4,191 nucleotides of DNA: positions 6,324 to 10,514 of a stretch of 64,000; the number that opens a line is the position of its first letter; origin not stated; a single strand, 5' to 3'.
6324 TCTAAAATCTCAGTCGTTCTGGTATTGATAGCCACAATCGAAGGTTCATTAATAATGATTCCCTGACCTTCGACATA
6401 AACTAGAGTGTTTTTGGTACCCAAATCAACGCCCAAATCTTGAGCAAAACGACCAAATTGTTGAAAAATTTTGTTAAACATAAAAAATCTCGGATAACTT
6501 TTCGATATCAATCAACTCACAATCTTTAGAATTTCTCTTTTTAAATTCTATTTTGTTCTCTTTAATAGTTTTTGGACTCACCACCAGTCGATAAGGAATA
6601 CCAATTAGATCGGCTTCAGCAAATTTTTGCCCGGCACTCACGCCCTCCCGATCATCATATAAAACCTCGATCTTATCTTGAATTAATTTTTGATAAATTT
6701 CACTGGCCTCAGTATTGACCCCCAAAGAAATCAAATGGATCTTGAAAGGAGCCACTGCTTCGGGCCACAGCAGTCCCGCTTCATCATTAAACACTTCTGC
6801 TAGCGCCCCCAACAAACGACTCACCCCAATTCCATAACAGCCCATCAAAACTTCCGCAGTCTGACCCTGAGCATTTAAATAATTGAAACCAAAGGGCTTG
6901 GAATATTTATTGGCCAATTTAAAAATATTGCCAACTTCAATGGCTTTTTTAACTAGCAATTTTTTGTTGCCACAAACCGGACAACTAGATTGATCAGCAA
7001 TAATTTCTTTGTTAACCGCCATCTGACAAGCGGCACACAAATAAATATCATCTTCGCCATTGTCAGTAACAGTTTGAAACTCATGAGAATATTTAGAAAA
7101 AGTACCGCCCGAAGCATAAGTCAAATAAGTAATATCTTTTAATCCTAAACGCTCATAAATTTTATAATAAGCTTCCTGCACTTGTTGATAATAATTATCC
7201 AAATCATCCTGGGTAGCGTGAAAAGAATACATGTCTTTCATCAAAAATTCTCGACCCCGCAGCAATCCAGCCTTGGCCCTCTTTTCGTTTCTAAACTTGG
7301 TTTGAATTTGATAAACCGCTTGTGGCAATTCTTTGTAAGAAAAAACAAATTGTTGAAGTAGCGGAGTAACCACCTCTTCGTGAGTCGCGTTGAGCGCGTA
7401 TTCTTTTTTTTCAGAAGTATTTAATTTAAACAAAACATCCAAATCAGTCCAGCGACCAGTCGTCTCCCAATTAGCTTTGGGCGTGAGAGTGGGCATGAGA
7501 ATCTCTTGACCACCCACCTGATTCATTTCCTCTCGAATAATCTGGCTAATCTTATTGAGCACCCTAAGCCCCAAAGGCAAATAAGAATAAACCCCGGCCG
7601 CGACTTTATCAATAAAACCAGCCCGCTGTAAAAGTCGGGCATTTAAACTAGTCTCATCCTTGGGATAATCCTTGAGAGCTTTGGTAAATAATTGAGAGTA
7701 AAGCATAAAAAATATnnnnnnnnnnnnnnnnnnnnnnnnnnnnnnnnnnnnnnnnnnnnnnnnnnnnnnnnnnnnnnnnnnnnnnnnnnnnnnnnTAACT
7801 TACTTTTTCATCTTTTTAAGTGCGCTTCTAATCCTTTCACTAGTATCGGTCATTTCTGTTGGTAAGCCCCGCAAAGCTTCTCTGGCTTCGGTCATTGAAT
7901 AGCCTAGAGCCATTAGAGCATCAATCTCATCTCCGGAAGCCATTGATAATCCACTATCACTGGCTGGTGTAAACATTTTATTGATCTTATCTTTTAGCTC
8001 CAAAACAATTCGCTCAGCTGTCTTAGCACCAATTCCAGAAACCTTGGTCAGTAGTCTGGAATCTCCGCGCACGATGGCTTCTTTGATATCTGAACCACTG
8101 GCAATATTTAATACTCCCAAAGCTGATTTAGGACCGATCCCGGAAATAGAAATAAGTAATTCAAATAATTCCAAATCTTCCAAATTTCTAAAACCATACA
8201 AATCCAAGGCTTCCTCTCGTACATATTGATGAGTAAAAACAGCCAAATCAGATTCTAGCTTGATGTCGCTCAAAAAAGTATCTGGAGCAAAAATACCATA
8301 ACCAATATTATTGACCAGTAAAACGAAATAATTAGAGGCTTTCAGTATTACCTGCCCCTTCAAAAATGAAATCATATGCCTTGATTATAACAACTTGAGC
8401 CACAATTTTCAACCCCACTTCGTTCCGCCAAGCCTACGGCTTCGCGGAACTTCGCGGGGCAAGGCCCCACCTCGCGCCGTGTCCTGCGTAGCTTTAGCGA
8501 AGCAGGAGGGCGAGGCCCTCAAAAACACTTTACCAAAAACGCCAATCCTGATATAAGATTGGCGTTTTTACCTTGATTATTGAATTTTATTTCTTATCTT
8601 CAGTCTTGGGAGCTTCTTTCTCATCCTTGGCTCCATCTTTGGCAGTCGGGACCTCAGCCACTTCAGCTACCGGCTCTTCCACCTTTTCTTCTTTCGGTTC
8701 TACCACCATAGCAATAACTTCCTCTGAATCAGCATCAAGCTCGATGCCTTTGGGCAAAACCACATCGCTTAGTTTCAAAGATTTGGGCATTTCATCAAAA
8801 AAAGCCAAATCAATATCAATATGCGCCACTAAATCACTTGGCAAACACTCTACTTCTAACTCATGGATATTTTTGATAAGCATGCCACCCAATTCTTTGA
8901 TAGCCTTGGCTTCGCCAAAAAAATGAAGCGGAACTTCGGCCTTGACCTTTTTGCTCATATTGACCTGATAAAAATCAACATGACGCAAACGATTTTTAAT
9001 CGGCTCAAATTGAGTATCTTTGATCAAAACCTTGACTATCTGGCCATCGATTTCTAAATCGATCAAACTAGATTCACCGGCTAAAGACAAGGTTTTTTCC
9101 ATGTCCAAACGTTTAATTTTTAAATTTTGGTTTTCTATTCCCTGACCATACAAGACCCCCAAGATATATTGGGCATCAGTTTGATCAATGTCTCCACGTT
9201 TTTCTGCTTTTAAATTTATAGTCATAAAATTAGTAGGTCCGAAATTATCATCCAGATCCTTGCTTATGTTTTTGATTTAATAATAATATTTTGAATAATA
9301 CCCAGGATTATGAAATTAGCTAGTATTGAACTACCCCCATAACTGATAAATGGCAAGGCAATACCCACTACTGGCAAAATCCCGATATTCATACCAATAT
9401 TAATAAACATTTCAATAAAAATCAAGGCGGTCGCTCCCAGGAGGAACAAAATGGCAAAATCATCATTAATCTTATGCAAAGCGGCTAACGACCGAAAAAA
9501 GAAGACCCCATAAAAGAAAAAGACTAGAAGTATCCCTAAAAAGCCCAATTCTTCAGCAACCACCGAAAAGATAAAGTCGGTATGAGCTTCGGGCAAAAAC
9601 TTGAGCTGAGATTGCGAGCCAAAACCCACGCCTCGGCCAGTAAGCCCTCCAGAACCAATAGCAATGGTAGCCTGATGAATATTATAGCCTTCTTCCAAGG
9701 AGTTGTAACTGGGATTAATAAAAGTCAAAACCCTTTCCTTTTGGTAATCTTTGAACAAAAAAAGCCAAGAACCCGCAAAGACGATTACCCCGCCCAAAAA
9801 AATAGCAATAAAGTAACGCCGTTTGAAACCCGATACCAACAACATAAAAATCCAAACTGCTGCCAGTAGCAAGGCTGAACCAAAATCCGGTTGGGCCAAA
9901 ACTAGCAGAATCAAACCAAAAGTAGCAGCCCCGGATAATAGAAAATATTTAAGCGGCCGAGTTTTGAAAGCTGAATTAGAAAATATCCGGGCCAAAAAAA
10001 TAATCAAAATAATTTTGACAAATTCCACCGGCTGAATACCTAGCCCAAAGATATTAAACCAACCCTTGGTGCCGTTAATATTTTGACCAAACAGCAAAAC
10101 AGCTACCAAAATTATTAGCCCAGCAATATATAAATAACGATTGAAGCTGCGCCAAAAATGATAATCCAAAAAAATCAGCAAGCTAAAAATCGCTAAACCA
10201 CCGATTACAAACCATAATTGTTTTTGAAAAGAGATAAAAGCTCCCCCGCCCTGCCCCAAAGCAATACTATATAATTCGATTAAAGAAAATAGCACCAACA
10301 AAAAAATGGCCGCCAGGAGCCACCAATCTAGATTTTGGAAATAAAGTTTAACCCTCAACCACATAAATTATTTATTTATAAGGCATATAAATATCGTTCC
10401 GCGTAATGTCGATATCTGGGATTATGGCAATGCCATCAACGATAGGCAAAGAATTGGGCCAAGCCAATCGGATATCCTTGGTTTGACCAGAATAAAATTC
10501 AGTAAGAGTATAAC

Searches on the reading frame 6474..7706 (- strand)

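Call 52: search_protein_families(library=pfam, proteins=[window:6474-7706:-], max_evalue=0.00001)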
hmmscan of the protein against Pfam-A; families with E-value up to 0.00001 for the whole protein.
window:6474-7706:- (410 aa): 2 families
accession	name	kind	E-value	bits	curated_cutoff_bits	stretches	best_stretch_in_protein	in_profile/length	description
PF00587.30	tRNA-synt_2b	-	2.5e-33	116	29.3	1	93-305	1-178/179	tRNA synthetase class II core domain (G, H, P, S and T)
PF03129.25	HGTP_anticodon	-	3.7e-17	62.7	21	1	329-407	13-90/94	Anticodon binding domain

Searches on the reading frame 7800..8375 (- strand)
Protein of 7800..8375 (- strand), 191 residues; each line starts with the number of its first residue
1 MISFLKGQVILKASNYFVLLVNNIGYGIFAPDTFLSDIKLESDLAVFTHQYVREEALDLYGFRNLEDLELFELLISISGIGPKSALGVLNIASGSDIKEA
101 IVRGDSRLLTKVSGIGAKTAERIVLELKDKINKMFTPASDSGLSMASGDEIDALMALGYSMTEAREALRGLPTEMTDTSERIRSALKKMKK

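Call 50: search_protein_families(library=pfam, proteins=[window:7800-8375:-], max_evalue=0.00001)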
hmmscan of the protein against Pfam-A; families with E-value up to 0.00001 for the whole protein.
window:7800-8375:- (191 aa): 4 families
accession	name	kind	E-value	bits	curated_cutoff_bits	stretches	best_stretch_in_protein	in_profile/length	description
PF01330.27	RuvA_N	-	9.4e-17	61.3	23.6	1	1-61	1-61/61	RuvA N terminal domain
PF14520.12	HHH_5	-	2.1e-15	57.4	27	1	71-129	1-57/57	Helix-hairpin-helix domain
PF07499.19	RuvA_C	-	4.6e-08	33.8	24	1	151-189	7-46/47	RuvA, C-terminal domain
PF00633.29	HHH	-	1.3e-06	28.4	24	0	109-124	13-28/30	Helix-hairpin-helix motif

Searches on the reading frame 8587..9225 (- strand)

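Call 50: search_protein_families(library=pfam, proteins=[window:8587-9225:-], max_evalue=0.00001)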
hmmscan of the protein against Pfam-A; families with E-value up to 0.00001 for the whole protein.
window:8587-9225:- (212 aa): 2 families
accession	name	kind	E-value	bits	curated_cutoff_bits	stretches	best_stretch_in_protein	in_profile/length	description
PF14693.11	Ribosomal_TL5_C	-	2.5e-21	76.3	27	1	93-178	1-84/84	Ribosomal protein TL5, C-terminal domain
PF01386.24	Ribosomal_L25p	-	6.4e-16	59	23.6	1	18-85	19-82/82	Ribosomal L25p family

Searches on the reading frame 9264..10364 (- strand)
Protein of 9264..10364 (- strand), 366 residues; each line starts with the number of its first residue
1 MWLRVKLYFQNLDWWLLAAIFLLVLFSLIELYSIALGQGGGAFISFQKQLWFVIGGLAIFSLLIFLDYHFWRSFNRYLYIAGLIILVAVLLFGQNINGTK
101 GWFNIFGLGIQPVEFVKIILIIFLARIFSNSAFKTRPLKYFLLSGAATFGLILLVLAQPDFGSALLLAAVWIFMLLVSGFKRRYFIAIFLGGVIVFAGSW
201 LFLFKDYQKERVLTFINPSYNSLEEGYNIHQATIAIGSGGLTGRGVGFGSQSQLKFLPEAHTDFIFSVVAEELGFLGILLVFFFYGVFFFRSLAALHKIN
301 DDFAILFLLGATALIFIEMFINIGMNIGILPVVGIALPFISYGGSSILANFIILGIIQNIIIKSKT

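Call 36: search_protein_families(library=pfam, proteins=[window:9264-10364:-], max_evalue=0.00001)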
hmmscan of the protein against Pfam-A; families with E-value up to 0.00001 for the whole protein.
window:9264-10364:- (366 aa): 1 family
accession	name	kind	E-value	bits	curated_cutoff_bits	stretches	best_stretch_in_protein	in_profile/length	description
PF01098.24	FTSW_RODA_SPOVE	-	1.8e-96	323.7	26.4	1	17-364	5-354/356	Cell cycle protein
